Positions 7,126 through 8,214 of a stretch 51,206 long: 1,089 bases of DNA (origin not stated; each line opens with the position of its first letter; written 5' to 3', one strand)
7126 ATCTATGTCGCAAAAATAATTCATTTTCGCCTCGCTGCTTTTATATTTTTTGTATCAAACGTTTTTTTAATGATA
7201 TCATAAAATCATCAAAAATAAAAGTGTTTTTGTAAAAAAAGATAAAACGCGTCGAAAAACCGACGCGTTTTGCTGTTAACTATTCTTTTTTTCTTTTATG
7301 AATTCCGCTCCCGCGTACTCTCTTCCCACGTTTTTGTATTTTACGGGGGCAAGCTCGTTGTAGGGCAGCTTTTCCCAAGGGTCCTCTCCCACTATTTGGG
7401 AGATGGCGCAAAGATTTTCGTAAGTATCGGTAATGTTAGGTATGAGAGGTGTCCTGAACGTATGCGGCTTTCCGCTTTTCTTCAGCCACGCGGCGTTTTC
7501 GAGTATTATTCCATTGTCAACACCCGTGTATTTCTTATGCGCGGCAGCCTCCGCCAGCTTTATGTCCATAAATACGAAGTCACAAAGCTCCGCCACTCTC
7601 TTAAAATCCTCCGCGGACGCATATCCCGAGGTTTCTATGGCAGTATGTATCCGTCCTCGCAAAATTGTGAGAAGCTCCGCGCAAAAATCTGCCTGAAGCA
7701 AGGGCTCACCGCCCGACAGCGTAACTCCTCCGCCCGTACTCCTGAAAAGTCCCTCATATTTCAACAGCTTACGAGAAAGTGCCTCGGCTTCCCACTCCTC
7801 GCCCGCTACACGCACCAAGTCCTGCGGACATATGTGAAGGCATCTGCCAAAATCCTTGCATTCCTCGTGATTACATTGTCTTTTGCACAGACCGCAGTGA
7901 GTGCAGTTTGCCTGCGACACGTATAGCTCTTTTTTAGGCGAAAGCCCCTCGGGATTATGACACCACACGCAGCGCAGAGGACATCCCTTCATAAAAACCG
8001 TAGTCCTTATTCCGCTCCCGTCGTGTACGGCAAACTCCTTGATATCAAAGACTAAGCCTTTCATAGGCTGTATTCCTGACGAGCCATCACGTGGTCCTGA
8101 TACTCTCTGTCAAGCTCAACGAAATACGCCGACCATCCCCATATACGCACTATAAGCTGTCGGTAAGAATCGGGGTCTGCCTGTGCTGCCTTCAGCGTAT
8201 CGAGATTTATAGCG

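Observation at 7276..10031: Compact, motif-divergent glycyl radical enzyme (656 aa) translationally coupled to its activase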

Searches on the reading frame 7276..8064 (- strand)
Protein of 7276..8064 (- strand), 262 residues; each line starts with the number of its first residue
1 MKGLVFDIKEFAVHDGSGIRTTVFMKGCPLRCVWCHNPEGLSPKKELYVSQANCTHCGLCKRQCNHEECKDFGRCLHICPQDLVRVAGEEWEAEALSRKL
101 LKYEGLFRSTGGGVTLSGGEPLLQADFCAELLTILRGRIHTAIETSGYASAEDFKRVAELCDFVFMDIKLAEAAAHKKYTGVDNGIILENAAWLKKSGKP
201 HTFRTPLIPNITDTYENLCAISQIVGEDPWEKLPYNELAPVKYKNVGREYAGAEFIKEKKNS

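Call 3: search_protein_families(library=pfam, proteins=[window:7276-8064:-], max_evalue=0.01)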
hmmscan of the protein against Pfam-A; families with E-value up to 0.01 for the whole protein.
window:7276-8064:- (262 aa): 2 families
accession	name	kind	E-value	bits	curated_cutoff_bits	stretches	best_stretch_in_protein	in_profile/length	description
PF04055.27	Radical_SAM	-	6.9e-16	59.3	29.5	1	23-214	2-157/166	Radical SAM superfamily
PF13353.11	Fer4_12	-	2e-13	51.3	22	1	15-175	2-122/137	4Fe-4S single cluster domain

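Call 4: search_protein_families(library=ncbifam, proteins=[window:7276-8064:-], max_evalue=0.01)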
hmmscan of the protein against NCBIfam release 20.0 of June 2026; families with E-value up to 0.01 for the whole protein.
window:7276-8064:- (262 aa): 24 families
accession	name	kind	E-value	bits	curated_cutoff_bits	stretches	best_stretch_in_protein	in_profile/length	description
TIGR02494.1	PFLE_PFLC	subfamily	5.4e-74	249.1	174.35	1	5-256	1-275/293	glycyl-radical enzyme activating protein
NF043069.1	T4HPD_activ_SAM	equivalog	1.2e-68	231.7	425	1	3-257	2-275/299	trans-4-hydroxy-L-proline dehydratase activase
NF048010.1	SfplDhtActHpsHDes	equivalog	5.1e-66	222.5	430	1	2-254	5-282/298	(2S)-3-sulfopropanediol dehydratase activating enzyme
NF033717.2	HPDL_rSAM_activ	equivalog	7.1e-60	202.9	420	2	67-251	89-277/311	4-hydroxyphenylacetate decarboxylase activase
NF033719.1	ind_deCO2_activ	equivalog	1.3e-58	198.7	425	2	68-251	89-274/302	indoleacetate decarboxylase activase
TIGR04395.1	cutC_activ_rSAM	equivalog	8.3e-56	189.5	360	1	2-251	4-278/309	choline TMA-lyase-activating enzyme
NF048008.1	SfplDhtActHpfHKleb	equivalog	1.4e-53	182.2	500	1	5-229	2-246/308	(2S)-3-sulfopropanediol dehydratase activating enzyme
NF007483.0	PRK10076.1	equivalog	4.4e-49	167.2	326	1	4-251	23-262/292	[formate-C-acetyltransferase]-activating enzyme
TIGR02493.1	PFLA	equivalog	1.3e-46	158.9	231.75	2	74-254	28-216/235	pyruvate formate-lyase-activating protein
TIGR04003.1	rSAM_BssD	equivalog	5.2e-41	140.8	496.45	2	4-67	2-65/314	[benzylsuccinate synthase]-activating enzyme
TIGR04041.1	activase_YjjW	hypoth_equivalog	3e-36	125.2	250.2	1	4-228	3-227/276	YjjW family glycine radical enzyme activase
NF008356.0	PRK11145.1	equivalog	5.2e-31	107.8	375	2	86-253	46-220/246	pyruvate formate lyase 1-activating protein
TIGR02495.1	NrdG2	equivalog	1.5e-19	70.1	131.15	2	89-228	45-183/193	anaerobic ribonucleoside-triphosphate reductase activating protein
TIGR02491.1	NrdG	equivalog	4.7e-11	42.8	126.1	1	7-46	4-43/154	anaerobic ribonucleoside-triphosphate reductase activating protein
TIGR03963.1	rSAM_QueE_Clost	equivalog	2.5e-08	33.9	260.1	1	108-188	62-141/219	putative 7-carboxy-7-deazaguanine synthase QueE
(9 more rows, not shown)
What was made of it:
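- Closest known: Choline TMA-lyase CutC, hydroxyproline dehydratase HypD, isethionate/DHPS sulfite-lyases. Different: All NCBIfam equivalog scores are 4-6 fold below cut-off (call 4).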
